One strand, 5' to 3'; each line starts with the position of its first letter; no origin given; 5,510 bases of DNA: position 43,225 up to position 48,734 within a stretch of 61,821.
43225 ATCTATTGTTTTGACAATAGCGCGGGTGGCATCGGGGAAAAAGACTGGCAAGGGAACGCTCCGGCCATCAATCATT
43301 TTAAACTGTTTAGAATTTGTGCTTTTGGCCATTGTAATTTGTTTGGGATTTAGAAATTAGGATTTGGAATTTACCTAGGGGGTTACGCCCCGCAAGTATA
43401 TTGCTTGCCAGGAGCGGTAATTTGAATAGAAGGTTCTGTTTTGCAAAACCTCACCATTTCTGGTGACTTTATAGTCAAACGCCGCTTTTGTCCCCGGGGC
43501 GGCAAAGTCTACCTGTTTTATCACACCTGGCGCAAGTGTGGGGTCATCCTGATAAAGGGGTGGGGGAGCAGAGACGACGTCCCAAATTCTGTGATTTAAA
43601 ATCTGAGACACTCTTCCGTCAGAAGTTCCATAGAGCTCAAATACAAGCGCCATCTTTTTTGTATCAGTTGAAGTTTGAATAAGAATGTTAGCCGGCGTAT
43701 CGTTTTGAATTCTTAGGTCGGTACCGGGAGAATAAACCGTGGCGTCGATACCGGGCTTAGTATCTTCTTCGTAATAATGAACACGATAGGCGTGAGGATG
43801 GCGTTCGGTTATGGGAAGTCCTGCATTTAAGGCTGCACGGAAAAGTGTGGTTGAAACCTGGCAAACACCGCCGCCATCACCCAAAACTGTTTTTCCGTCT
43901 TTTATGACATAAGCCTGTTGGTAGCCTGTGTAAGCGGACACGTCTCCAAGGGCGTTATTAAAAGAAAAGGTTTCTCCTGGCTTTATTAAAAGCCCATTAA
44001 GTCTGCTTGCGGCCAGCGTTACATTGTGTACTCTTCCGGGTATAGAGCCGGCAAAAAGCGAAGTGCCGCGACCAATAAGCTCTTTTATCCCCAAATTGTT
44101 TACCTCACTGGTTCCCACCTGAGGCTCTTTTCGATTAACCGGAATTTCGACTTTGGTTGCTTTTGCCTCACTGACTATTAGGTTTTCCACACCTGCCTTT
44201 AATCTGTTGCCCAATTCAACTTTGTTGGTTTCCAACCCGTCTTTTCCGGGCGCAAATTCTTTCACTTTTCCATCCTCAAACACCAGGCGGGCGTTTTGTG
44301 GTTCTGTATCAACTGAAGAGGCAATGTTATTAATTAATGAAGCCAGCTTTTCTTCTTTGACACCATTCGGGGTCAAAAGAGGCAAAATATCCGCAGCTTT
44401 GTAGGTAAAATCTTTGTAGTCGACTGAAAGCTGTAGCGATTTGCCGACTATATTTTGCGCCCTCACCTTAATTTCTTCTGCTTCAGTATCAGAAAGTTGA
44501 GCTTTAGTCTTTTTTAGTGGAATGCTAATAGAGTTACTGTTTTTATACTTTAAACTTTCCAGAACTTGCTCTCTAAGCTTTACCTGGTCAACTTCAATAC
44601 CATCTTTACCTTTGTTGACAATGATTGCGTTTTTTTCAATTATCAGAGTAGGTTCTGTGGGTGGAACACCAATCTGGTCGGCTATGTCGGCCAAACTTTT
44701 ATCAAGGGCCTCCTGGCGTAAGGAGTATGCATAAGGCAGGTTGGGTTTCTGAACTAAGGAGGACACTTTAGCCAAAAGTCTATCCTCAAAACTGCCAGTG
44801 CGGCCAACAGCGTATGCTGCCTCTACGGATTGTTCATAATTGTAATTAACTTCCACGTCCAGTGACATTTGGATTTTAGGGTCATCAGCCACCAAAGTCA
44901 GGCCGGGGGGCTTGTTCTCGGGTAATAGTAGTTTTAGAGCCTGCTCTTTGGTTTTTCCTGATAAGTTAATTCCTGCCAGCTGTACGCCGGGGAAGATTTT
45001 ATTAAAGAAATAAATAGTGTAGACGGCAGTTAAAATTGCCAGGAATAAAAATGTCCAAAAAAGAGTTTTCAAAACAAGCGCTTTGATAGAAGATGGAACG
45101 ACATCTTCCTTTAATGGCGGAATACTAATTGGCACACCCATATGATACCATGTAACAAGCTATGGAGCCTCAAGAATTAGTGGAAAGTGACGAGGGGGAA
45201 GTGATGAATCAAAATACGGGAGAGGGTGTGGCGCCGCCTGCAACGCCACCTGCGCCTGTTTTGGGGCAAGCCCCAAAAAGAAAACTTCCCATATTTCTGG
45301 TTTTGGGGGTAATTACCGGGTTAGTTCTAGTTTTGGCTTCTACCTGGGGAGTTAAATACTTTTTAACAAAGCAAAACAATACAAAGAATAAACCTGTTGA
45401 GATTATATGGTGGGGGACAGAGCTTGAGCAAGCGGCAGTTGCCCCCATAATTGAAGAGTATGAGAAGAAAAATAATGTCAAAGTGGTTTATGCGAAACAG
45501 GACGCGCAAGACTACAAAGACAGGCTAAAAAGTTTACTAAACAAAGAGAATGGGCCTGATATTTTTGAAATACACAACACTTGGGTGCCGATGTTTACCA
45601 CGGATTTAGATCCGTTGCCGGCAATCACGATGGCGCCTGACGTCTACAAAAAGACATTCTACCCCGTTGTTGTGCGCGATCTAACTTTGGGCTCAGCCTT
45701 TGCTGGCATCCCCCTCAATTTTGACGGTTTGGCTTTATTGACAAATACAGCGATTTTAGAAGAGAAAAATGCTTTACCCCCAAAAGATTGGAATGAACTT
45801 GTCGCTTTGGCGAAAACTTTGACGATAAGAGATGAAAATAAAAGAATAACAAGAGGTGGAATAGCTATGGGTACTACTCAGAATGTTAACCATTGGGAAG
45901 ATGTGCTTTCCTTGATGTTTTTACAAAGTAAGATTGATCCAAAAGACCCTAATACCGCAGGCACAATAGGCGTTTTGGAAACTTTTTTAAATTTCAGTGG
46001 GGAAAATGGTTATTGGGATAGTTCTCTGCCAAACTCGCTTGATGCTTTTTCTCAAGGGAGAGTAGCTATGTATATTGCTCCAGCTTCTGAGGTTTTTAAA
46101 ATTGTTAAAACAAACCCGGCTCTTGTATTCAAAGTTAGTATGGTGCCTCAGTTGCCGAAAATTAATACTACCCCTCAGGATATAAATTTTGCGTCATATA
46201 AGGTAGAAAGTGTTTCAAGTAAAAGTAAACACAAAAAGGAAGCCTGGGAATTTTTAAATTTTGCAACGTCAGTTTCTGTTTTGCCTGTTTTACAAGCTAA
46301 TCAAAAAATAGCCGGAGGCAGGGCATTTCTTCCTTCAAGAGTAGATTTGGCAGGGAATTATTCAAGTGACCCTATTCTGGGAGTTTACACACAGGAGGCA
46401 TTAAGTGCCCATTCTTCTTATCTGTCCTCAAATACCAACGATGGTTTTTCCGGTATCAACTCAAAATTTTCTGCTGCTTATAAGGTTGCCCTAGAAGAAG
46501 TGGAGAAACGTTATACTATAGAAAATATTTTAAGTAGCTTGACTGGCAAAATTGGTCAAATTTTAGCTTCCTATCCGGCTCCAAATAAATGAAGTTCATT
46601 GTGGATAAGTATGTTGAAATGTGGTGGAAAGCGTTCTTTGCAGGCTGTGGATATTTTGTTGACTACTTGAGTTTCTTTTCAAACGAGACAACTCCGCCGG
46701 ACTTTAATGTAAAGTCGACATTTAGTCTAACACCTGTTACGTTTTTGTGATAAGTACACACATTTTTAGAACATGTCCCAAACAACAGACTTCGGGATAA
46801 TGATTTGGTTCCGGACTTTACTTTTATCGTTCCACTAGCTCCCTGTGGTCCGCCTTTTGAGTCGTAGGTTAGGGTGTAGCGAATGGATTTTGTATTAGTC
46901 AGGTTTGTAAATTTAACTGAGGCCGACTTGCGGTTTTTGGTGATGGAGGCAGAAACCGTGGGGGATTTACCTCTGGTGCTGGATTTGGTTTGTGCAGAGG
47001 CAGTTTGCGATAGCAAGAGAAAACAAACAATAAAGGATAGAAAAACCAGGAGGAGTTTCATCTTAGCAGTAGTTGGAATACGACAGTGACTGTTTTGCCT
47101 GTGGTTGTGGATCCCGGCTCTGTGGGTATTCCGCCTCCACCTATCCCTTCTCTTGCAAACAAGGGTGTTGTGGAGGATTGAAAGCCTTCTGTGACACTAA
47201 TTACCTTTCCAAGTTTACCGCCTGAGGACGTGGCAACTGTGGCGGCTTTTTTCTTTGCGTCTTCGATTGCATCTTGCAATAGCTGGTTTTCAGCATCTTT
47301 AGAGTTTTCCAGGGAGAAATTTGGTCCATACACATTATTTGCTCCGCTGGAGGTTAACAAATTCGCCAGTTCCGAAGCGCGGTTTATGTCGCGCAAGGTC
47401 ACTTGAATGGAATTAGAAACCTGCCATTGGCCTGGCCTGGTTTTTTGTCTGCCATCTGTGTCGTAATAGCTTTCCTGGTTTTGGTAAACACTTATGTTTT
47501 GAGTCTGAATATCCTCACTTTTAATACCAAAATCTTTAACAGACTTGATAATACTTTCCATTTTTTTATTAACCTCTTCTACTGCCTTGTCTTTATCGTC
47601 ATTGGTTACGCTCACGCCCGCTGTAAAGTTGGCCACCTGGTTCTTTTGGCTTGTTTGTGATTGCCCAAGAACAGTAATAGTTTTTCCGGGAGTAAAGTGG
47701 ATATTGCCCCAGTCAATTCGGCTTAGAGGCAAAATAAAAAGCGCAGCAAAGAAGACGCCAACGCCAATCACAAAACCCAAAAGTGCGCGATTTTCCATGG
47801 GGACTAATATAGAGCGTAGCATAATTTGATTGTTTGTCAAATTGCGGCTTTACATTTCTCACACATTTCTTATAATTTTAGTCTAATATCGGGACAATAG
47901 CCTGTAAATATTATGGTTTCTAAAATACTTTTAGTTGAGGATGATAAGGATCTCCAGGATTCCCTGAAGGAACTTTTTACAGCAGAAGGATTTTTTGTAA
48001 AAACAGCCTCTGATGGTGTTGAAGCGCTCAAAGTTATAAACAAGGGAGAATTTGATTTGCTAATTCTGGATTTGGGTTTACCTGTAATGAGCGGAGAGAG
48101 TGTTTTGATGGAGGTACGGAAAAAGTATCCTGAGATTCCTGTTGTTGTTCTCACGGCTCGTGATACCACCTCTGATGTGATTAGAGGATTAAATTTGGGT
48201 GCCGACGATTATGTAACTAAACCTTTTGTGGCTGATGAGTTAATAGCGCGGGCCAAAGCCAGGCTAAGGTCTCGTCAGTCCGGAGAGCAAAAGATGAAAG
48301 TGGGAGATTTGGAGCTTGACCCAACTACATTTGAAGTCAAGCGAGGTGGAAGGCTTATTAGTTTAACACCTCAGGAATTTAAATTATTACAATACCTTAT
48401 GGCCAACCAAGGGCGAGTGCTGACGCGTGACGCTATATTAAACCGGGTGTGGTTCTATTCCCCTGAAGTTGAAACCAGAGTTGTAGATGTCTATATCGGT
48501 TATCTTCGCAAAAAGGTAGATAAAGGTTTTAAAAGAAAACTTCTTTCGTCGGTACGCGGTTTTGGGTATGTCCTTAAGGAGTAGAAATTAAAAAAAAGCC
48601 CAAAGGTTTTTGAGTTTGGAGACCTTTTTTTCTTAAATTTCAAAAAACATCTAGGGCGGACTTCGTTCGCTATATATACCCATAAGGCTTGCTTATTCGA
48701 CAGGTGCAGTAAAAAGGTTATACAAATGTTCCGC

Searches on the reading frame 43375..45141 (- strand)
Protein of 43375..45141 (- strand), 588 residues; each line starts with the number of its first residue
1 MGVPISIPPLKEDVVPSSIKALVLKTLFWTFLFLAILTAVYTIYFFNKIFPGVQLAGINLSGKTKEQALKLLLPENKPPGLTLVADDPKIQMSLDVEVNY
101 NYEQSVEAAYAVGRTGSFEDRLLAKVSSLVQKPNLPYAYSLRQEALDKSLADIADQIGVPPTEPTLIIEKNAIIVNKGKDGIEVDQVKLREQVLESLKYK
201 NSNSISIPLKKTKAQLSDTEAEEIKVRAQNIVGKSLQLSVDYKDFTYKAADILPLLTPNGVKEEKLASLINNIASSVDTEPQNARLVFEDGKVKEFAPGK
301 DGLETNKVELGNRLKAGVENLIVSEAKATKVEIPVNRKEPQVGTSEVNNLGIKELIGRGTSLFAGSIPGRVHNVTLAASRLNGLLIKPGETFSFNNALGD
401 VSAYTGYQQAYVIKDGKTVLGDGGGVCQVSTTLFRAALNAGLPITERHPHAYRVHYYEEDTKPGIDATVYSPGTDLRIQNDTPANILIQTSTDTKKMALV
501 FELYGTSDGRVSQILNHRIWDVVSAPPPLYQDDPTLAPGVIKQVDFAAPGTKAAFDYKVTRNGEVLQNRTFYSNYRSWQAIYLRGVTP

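Call 10: search_protein_families(library=pfam, max_evalue=0.001, proteins=[window:43375-45141:-])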
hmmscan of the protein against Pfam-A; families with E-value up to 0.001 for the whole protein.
window:43375-45141:- (588 aa): 2 families
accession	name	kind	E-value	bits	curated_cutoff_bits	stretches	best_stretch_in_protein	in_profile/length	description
PF04294.18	VanW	-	1.1e-44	151.5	27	1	370-498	2-126/130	VanW like protein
PF12229.13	PG_binding_4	-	1.6e-26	93.2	22.1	2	95-203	7-114/117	Putative peptidoglycan binding domain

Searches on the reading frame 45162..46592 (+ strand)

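Call 11: search_protein_families(library=pfam, max_evalue=0.001, proteins=[window:45162-46592:+])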
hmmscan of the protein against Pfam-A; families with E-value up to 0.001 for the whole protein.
window:45162-46592:+ (476 aa): 2 families
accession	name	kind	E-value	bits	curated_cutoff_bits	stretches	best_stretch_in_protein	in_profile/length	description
PF01547.30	SBP_bac_1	-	1.8e-25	91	26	1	88-370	4-302/307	Bacterial extracellular solute-binding protein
PF13416.11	SBP_bac_8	-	4.7e-24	86.1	27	1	96-370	2-245/279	Bacterial extracellular solute-binding protein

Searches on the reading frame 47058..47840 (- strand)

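Call 11: search_protein_families(library=pfam, max_evalue=0.001, proteins=[window:47058-47840:-])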
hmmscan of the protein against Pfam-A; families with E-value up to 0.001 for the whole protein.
window:47058-47840:- (260 aa): 1 family
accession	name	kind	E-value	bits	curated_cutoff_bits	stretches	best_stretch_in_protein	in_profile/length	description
PF04402.19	SIMPL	-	7.2e-41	141.1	25.2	1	55-255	1-205/205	Protein of unknown function (DUF541)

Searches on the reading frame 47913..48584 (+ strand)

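Call 11: search_protein_families(library=pfam, max_evalue=0.001, proteins=[window:47913-48584:+])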
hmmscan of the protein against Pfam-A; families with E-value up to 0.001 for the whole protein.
window:47913-48584:+ (223 aa): 2 families
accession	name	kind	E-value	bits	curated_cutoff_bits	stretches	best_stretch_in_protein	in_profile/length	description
PF00072.30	Response_reg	-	4.7e-29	101.2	30.2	1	5-114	1-110/111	Response regulator receiver domain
PF00486.34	Trans_reg_C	-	9.5e-26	90.1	26.2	1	147-221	2-77/77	Transcriptional regulatory protein, C terminal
